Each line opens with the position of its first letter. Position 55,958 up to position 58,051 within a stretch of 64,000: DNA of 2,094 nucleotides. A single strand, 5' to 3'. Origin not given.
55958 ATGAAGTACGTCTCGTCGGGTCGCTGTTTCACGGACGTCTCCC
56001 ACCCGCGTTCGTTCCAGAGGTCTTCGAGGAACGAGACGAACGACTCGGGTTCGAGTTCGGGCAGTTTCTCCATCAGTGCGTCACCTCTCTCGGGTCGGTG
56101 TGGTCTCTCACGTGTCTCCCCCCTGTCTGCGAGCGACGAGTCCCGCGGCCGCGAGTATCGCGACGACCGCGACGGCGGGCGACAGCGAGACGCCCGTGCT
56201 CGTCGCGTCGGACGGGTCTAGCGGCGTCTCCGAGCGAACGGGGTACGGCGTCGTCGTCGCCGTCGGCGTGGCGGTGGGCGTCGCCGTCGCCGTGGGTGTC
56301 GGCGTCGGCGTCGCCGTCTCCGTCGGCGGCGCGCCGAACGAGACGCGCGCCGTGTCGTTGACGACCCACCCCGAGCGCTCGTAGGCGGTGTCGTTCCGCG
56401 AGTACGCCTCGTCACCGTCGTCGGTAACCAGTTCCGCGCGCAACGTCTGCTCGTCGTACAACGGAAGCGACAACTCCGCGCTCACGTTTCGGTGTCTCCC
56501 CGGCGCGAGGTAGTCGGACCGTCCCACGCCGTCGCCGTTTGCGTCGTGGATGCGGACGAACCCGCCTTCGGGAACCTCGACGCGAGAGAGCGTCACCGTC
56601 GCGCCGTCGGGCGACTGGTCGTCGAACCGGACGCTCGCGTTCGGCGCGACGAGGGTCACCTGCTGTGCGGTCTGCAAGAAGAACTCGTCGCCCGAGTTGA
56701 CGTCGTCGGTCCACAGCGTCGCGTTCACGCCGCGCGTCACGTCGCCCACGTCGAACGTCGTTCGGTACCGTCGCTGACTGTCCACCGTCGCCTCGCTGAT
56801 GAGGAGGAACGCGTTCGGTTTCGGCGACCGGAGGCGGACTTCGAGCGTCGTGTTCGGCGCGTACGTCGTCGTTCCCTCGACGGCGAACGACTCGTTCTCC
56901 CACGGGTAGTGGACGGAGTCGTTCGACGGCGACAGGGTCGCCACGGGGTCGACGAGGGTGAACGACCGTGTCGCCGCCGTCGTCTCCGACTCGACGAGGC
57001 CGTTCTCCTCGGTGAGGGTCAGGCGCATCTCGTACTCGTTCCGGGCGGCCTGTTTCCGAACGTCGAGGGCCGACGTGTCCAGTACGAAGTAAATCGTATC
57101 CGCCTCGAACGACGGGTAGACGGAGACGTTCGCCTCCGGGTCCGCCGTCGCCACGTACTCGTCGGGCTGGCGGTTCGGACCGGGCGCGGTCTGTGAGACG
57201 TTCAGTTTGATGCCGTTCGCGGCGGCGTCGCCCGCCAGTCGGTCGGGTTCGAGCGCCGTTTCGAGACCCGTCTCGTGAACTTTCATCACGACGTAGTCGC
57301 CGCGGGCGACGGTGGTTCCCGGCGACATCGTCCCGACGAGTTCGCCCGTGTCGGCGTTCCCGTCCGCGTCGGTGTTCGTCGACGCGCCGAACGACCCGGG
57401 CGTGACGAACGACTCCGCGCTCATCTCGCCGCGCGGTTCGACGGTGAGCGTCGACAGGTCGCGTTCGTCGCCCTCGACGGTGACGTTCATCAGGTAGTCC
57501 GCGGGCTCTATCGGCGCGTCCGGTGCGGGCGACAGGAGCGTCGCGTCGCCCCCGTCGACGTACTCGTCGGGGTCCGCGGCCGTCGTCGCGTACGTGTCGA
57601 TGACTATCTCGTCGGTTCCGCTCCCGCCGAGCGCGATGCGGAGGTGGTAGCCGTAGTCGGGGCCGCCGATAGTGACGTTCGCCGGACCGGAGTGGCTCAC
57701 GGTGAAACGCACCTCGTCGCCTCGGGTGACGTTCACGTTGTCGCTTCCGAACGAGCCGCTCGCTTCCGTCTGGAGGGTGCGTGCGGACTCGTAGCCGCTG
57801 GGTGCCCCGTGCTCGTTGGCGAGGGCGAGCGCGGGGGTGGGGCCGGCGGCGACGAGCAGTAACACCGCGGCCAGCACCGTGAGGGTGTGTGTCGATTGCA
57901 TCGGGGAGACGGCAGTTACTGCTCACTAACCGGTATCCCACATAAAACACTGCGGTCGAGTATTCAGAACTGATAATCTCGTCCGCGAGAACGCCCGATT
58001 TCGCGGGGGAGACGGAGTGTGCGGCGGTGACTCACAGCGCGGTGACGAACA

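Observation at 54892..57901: Mrr-type nuclease-fold domain fused to a TM helix and a glycosylated extracellular domain, in tandem with a Thr/Pro-linker surface glycoprotein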

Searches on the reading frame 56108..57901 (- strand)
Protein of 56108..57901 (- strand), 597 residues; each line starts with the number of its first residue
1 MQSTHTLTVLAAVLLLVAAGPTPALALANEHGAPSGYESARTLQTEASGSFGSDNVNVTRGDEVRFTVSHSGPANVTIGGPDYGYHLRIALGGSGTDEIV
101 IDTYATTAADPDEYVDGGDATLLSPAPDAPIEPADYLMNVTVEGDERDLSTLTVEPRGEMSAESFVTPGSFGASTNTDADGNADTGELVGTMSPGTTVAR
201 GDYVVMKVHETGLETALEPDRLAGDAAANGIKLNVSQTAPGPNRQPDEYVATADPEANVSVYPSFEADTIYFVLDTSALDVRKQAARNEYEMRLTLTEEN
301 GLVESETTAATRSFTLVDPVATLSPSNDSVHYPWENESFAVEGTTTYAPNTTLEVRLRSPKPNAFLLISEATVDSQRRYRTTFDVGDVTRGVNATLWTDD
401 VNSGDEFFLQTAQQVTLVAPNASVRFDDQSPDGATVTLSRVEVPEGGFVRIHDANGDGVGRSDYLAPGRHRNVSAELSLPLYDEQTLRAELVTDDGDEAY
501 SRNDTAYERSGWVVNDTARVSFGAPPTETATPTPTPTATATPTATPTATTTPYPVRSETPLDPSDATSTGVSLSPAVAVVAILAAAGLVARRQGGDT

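Call 3: search_protein_families(library=pfam, proteins=[window:56108-57901:-], max_evalue=1)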
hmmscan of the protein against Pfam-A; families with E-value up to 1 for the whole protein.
window:56108-57901:- (597 aa): 1 family
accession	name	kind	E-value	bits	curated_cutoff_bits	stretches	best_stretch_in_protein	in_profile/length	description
PF23951.1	DUF7282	-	9.9e-21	74.5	27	1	422-520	1-111/112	Domain of unknown function (DUF7282)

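Call 4: search_protein_families(library=ncbifam, proteins=[window:56108-57901:-], max_evalue=1)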
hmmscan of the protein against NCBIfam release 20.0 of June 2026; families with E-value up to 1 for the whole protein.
window:56108-57901:- (597 aa): 4 families
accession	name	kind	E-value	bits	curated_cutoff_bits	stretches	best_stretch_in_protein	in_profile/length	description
NF045517.1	halo_surf_dom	domain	1.6e-09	37.8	40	1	340-400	13-74/88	BGTF surface domain-containing protein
TIGR04216.1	halo_surf_glyco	exception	0.002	16.4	400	1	521-592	719-783/784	HVO_2072 family ArtA-dependent S-layer glycoprotein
TIGR04126.1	PGF_CTERM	domain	0.0076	15.9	24.5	1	575-593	10-28/28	PGF-CTERM sorting domain-containing protein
NF002222.0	PRK01115.1-5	subfamily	0.17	11.3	207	1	250-328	44-123/245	DNA polymerase sliding clamp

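Call 25: find_homologous_proteins(query=window:56108-57901:-)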
Query window:56108-57901:- (597 aa): 55 proteins with E <= 0.001 among 8000 candidates.
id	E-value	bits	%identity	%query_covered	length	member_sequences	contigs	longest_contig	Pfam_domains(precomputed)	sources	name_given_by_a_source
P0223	0.0e+0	1297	100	100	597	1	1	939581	PF23951.2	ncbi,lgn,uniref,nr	ncbi:DUF7282 domain-containing protein [Halogeometricum limi]|uniref:DUF7282 domain-containing prote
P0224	2.6e-246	837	66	100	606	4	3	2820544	PF23951.2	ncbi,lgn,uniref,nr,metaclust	ncbi:hypothetical protein C499_16382 [Halogeometricum borinquense DSM 11551]|uniref:DUF7282 domain-c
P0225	9.5e-211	719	64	87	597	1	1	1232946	PF23951.2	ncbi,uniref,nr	ncbi:DUF7282 domain-containing protein [Halogeometricum luteum]|uniref:DUF7282 domain-containing pro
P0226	1.0e-210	719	63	90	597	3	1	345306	PF23951.2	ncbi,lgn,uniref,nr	ncbi:hypothetical protein C474_17969 [Halogeometricum pallidum JCM 14848]|uniref:DUF7282 domain-cont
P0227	5.7e-204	697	64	88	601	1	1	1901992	PF23951.2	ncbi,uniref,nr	ncbi:hypothetical protein NDI76_05130 [Halogeometricum sp. S1BR25-6]|uniref:DUF7282 domain-containin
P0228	4.3e-193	661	56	96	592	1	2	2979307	PF23951.2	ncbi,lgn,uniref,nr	ncbi:DUF7282 domain-containing protein [Halopelagius longus]|uniref:DUF7282 domain-containing protei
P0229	2.8e-191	655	57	92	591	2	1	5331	PF23951.2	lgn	-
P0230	2.1e-178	612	56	90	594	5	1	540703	PF23951.2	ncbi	-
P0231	1.2e-177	610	54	99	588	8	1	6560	PF23951.2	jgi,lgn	-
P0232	6.5e-175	601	53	97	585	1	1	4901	PF23951.2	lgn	-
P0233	4.7e-174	598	56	89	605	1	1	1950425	PF23951.2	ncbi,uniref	ncbi:DUF7282 domain-containing protein [Halobellus salinisoli]|uniref:DUF7282 domain-containing prot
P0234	2.2e-173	596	55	89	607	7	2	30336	PF23951.2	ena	-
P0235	5.6e-173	595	52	87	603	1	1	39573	PF23951.2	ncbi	ncbi:MAG: BGTF surface domain-containing protein [Haloquadratum sp.]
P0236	7.3e-173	594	51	97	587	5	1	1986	PF23951.2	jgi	jgi:hypothetical protein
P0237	2.4e-172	593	52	96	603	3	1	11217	PF23951.2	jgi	jgi:hypothetical protein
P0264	3.3e-141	490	48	92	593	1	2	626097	PF23951.2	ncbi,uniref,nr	ncbi:DUF7282 domain-containing protein [Halobellus rarus]|uniref:BGTF surface domain-containing prot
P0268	8.9e-85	303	38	91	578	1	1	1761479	PF25162.2,PF23951.2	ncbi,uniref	ncbi:BGTF surface domain-containing protein [Haloferax namakaokahaiae]|uniref:BGTF surface domain-co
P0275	1.4e-49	187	32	92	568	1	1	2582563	PF23951.2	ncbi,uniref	ncbi:DUF7282 domain-containing protein [Halobacterium hubeiense]|uniref:DUF7282 domain-containing pr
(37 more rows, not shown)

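Call 26: search_protein_families(library=padloc, proteins=[window:56108-57901:-], max_evalue=1)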
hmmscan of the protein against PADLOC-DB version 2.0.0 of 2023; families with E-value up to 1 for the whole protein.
window:56108-57901:- (597 aa): 0 families

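Call 27: find_encoding_contigs(protein=P0268, flank=6000, max_places=1)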
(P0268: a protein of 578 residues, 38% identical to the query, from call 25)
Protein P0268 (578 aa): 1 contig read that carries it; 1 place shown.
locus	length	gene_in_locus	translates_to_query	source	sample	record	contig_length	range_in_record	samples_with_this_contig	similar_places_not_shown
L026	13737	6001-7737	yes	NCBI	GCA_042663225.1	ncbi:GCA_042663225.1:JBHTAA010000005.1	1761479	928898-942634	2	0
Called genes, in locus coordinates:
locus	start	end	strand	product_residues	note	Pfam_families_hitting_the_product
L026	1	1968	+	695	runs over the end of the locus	PF00133:tRNA-synt_1, PF01406:tRNA-synt_1e (weak), PF09334:tRNA-synt_1g, PF08264:Anticodon_1 (faint), PF19303:Anticodon_3, PF01588:tRNA_bind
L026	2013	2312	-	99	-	-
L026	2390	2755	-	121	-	-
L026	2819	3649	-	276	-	PF00032:Cytochrom_B_C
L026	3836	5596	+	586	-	PF00224:PK, PF02887:PK_C, PF00391:PEP-utilizers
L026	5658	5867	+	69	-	PF23994:DUF7312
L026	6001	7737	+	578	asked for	PF25162:DUF7827, PF23951:DUF7282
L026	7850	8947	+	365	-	PF04471:Mrr_cat (weak)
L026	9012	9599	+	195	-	-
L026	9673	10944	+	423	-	PF01145:Band_7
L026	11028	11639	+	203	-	PF24266:HTH_HVO_0163_N, PF12802:MarR_2 (faint), PF13601:HTH_34 (faint), PF01022:HTH_5 (faint), PF13412:HTH_24 (weak), PF08279:HTH_11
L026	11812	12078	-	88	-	PF23438:DUF7123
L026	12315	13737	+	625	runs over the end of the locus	PF00535:Glycos_transf_2, PF13641:Glyco_tranf_2_3, PF03706:LPG_synthase_TM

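Call 28: find_encoding_contigs(protein=P0275, flank=6000, max_places=1)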
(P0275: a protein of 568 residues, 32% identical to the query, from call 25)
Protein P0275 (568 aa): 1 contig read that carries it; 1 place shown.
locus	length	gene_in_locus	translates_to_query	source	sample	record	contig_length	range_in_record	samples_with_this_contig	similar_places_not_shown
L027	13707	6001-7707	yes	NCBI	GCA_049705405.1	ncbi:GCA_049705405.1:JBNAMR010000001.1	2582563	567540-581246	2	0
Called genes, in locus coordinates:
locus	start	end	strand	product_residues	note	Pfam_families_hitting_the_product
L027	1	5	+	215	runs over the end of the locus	PF23378:DUF7095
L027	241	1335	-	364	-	PF02073:Peptidase_M29, PF26233:NicX (faint)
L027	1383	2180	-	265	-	PF13489:Methyltransf_23, PF13649:Methyltransf_25, PF13847:Methyltransf_31 (weak), PF08241:Methyltransf_11, PF08242:Methyltransf_12 (weak)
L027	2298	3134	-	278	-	PF01261:AP_endonuc_2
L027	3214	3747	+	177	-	PF00578:AhpC-TSA, PF08534:Redoxin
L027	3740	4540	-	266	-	PF21948:LplA-B_cat, PF03099:BPL_LplA_LipB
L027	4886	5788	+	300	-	PF09202:Rio2_N, PF01636:APH (faint), PF01163:RIO1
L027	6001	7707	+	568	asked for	PF23951:DUF7282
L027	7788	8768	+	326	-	PF04471:Mrr_cat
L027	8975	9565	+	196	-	PF00827:Ribosomal_L15e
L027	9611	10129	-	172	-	PF01595:CNNM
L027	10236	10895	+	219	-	PF10067:DUF2306 (weak)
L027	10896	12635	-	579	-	PF00488:MutS_V (weak)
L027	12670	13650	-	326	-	PF00294:PfkB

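Call 44: predict_structure(alignment_id=A2)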
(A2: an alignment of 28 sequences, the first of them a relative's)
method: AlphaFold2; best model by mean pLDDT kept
length: 597 residues; sequences in the alignment: 28
mean_pLDDT: 79.9   pTM: 0.59
mean pLDDT of the five models: 79.9, 79.5, 79.4, 77.0, 76.4
residues with pLDDT >= 90: 249; 70-90: 198; 50-70: 83; < 50: 67
segments of 3 or more residues with pLDDT < 50: 1-5, 18-43, 224-227, 534-537, 560-563, 565-574, 594-597
pLDDT, mean of each block of 10 residues (from residue 1): 48 49 38 41 67 87 91 94 91 95 88 94 88 92 93 81 91 76 86 94 90 59 55 84 75 65 83 89 89 84 78 94 92 88 96 93 85 96 89 90 75 90 94 91 91 93 90 93 93 86 87 94 79 49 53 51 43 55 68 48
secondary structure, 60 per line:
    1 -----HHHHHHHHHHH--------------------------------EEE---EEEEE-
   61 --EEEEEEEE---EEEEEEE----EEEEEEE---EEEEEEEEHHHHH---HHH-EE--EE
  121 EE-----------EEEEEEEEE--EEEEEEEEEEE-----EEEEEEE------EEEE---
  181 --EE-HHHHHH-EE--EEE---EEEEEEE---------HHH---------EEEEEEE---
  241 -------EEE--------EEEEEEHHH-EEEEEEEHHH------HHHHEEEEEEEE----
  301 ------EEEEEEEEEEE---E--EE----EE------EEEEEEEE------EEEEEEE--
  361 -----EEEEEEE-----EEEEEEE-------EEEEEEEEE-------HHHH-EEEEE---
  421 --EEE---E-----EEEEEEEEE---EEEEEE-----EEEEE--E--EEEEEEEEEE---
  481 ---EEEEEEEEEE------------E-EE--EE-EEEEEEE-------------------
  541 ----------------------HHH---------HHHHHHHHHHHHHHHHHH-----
elements in order: H6-16 E49-51 E55-59 E63-70 E74-80 E85-91 E95-102 H103-107 E119-122 E134-142 E145-155 E161-167 E174-177 H186-191 E197-199 E203-209 E231-237 E248-250 E259-264 E269-275 H285-288 E289-296 E307-317 E338-345 E352-358 E366-372 E378-384 E392-400 H408-411 E413-417 E423-425 E435-443 E447-452 E458-462 E468-477 E484-493 E515-521 H575-592

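Call 47: fold_search(model_id=the predicted structure, library=pdb)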
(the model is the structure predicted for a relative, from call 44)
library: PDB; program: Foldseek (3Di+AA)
matches with E <= 10: 1984; with E <= 0.001: 465
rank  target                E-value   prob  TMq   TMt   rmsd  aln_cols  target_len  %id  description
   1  9ijj_h                8.5e-12  1.00  0.18  0.10  18.6       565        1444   10  In situ structure of the central apparatus in mouse sperm axoneme. (released 2025-06-04)
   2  7q62_A                1.0e-10  1.00  0.19  0.11  26.6       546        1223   11  Structure of TEV cleaved A2ML1 dimer (A2ML1-TT dimer) (released 2022-04-20)
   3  7q62_B                1.0e-10  1.00  0.18  0.14  26.6       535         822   11  Structure of TEV cleaved A2ML1 dimer (A2ML1-TT dimer) (released 2022-04-20)
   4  7q61_A                1.1e-10  1.00  0.18  0.10  28.5       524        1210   10  Structure of TEV conjugated A2ML1 (A2ML1-TC) (released 2022-04-20)
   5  6xi3                  1.9e-10  1.00  0.22  0.30  16.3       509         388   11  Crystal structure of tetra-tandem repeat in extending region of large adhesion protein (released 2020-10-14)
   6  4lnv_A                2.0e-10  1.00  0.14  0.09  28.6       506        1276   12  Crystal Structure of TEP1s (released 2013-07-24)
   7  9u62_E                2.6e-10  1.00  0.19  0.10  27.7       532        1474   11  AP pathways C3 convertase C3bBbP and C3 complex (released 2026-01-14)
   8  5i5k_A                3.5e-10  1.00  0.19  0.09  28.8       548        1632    9  Structure of complement C5 in complex with eculizumab (released 2016-03-16)
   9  9flp_A                5.1e-10  1.00  0.16  0.12  18.1       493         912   13  CryoEM structure of the neck (1403-2314) in the grappling hook protein A (GhpA) in the bacterium Aureispira sp. CCB-QB (released 2024-10-16)
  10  7s63_A                8.3e-10  1.00  0.19  0.10  26.9       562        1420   10  Native-form oocyte/egg Alpha-2-Macroglobulin (A2Moo) tetramer (released 2022-01-05)
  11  7q1y_A                9.7e-10  1.00  0.19  0.11  26.4       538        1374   12  X-ray structure of human A2ML1 (released 2022-04-20)
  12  9ip8_B                9.7e-10  1.00  0.14  0.17  37.6       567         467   11  Poly-alanine model for HL-type bispecific diabody Ex3 composed of 528 and OKT3 Fvs in ternary complex with sEGFR and C (released 2025-05-28)
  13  9ijj_E                1.1e-09  1.00  0.14  0.16  19.0       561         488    9  In situ structure of the central apparatus in mouse sperm axoneme. (released 2025-06-04)
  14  7s62                  1.2e-09  1.00  0.19  0.10  27.2       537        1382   11  Locally refined protomer structure of native-form oocyte/egg Alpha-2-Macroglobulin (A2Moo) tetramer (released 2022-01-05)
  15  7c7u_A                1.3e-09  1.00  0.13  0.13  28.3       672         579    9  Biofilm associated protein - BSP domain (released 2021-05-12)
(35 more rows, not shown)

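Call 48: find_encoding_contigs(protein=P0264, flank=5000, max_places=3)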
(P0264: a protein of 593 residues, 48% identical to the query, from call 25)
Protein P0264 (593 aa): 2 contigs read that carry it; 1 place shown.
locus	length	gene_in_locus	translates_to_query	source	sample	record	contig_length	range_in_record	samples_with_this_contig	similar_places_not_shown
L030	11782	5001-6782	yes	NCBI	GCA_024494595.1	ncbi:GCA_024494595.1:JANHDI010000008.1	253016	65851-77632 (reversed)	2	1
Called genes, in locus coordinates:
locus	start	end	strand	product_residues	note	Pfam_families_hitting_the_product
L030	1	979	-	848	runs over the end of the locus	PF03176:MMPL, PF02460:Patched, PF12349:Sterol-sensing, PF03176:MMPL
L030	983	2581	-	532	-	PF07705:CARDB (faint), PF23619:Ig_VWA7 (faint), PF10633:NPCBM_assoc (faint), PF22544:HYDIN_VesB_CFA65-like_Ig (faint), PF14728:PTHB1_GAE (faint)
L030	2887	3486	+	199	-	PF17935:TetR_C_27 (faint), PF00440:TetR_N, PF17932:TetR_C_24, PF13977:TetR_C_6, PF16925:TetR_C_13 (weak)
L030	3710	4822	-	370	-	PF01609:DDE_Tnp_1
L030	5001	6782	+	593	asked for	PF23951:DUF7282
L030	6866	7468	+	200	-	PF04525:LOR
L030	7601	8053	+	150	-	PF19101:DUF5788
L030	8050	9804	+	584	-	PF14716:HHH_8, PF14520:HHH_5, PF14791:DNA_pol_B_thumb, PF02811:PHP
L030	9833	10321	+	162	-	PF01927:Mut7-C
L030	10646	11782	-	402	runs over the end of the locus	PF00571:CBS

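Call 49: find_homologous_proteins(query=L027:7788-8768:+)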
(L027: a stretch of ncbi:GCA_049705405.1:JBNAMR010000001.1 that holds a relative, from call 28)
Query L027:7788-8768:+ (326 aa): 52 proteins with E <= 0.001 among 8000 candidates.
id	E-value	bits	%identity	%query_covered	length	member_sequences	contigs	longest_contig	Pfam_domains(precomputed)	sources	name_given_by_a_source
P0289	8.9e-210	713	100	100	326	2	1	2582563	PF04471.19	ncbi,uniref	ncbi:restriction endonuclease [Halobacterium hubeiense]|uniref:restriction endonuclease n=1 Tax=Halo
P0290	9.9e-185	631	89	100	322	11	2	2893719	PF04471.19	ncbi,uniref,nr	ncbi:restriction endonuclease [Halobacterium noricense]|uniref:restriction endonuclease n=1 Tax=Halo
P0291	1.3e-182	624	87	100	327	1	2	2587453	PF04471.19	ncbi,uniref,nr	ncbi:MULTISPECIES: restriction endonuclease [Halobacterium]|uniref:restriction endonuclease n=1 Tax=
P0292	8.0e-179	611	84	100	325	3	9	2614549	PF04471.19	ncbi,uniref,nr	ncbi:homolog to restriction system mrr [Halobacterium hubeiense]|uniref:Homolog to restriction syste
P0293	8.7e-177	605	84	100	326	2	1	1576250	PF04471.19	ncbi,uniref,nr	ncbi:restriction endonuclease [Halobacterium sp. R2-5]|uniref:restriction endonuclease n=1 Tax=Halob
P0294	2.4e-171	587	80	100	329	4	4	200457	PF04471.19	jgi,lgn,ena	-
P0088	2.1e-161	554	75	100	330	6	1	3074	PF04471.19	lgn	-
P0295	4.3e-156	537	76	100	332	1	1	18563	PF04471.19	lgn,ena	-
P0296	7.4e-156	536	76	100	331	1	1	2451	PF04471.19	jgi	jgi:hypothetical protein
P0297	2.2e-155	534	71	100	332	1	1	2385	PF04471.19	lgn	-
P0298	4.8e-145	500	72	100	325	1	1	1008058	PF04471.19,PF11611.14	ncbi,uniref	ncbi:restriction endonuclease [Halobacterium yunchengense]|uniref:restriction endonuclease n=1 Tax=H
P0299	9.2e-143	493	71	100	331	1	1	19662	PF04471.19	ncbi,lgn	ncbi:MAG: restriction endonuclease [Halobacterium sp.]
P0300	8.6e-141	486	69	100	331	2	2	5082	PF04471.19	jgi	jgi:hypothetical protein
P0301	2.0e-140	485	70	100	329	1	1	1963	PF04471.19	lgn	-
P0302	1.7e-138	479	72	100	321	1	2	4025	PF04471.19,PF11611.14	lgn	-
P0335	6.8e-104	365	59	100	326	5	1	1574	PF04471.19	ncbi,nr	ncbi:restriction endonuclease [Halobacterium salinarum]|nr:restriction endonuclease [Halobacterium s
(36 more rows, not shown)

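Call 50: list_cluster_members(proteins=[P0335, P0292, P0291, P0005, P0224])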
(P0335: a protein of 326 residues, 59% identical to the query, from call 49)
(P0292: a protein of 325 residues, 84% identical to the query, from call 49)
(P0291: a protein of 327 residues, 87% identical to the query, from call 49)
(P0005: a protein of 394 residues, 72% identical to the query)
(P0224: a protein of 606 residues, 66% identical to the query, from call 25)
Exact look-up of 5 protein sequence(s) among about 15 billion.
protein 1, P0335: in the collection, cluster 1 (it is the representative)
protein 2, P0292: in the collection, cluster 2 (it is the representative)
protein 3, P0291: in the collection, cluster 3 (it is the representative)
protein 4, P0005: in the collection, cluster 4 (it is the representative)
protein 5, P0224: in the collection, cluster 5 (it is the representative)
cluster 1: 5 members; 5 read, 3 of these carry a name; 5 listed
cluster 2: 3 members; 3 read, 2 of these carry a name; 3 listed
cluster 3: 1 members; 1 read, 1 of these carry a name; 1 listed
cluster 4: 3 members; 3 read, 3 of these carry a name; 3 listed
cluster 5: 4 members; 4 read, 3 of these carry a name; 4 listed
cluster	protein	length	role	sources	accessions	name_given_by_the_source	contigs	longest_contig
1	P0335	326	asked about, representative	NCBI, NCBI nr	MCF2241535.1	restriction endonuclease [Halobacterium salinarum]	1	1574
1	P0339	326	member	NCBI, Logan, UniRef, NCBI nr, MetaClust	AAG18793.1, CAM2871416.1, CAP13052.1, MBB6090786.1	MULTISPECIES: restriction endonuclease [Halobacterium] | Homolog to restriction system mrr n=4 Tax=Halobacterium salinarum TaxID=2242 ... | 64091.VNG0178H NOG300203 ""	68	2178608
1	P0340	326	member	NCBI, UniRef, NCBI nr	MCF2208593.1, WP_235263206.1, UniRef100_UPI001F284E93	restriction endonuclease [Halobacterium salinarum] | restriction endonuclease n=1 Tax=Halobacterium salinarum TaxID=2242 RepID=UPI001F284E93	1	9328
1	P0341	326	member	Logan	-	-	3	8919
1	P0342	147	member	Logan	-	-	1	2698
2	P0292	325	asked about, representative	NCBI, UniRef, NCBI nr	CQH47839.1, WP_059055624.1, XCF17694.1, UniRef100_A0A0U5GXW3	homolog to restriction system mrr [Halobacterium hubeiense] | Homolog to restriction system mrr n=2 Tax=Halobacterium TaxID=2239 RepID=A0A0U5GXW3_9EURY | restriction endonuclease [Halobacterium hubeiense]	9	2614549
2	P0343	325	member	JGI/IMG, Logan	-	uncharacterized cupredoxin-like copper-binding protein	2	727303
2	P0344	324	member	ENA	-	-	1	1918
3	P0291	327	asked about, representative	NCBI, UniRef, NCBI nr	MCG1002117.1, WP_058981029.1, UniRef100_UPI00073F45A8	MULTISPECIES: restriction endonuclease [Halobacterium] | restriction endonuclease n=1 Tax=Halobacterium TaxID=2239 RepID=UPI00073F45A8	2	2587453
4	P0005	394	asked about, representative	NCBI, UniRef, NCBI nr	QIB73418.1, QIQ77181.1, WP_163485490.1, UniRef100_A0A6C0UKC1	hypothetical protein GL213_11970 [Halogeometricum borinquense] | Restriction endonuclease type IV Mrr domain-containing protein n=1 Tax=Halogeometricum ... | restriction endonuclease [Halogeometricum borinquense]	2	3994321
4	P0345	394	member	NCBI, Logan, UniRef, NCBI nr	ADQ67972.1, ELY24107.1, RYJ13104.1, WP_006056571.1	telomeric repeat-binding factor 2/restriction endonuclease [Halogeometricum borinquense ... | Telomeric repeat-binding factor 2./Restriction endonuclease n=2 Tax=Halogeometricum ... | restriction endonuclease [Halogeometricum borinquense]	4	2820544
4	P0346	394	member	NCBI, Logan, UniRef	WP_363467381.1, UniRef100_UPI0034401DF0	restriction endonuclease [Halogeometricum borinquense] | restriction endonuclease n=1 Tax=Halogeometricum borinquense TaxID=60847 ...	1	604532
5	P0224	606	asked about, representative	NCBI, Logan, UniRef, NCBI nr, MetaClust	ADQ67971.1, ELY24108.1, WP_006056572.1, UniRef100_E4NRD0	hypothetical protein C499_16382 [Halogeometricum borinquense DSM 11551] | DUF7282 domain-containing protein n=1 Tax=Halogeometricum borinquense (strain ATCC 700274 ... | BGTF surface domain-containing protein [Halogeometricum borinquense]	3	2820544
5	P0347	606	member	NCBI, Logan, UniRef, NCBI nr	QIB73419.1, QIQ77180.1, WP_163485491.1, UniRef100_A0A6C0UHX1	hypothetical protein GL213_11965 [Halogeometricum borinquense] | DUF7282 domain-containing protein n=1 Tax=Halogeometricum borinquense TaxID=60847 ... | BGTF surface domain-containing protein [Halogeometricum borinquense]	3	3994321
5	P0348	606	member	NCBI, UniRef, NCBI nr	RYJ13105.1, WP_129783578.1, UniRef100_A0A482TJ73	hypothetical protein ELS19_03380 [Halogeometricum borinquense] | DUF7282 domain-containing protein n=1 Tax=Halogeometricum borinquense TaxID=60847 ... | BGTF surface domain-containing protein [Halogeometricum borinquense]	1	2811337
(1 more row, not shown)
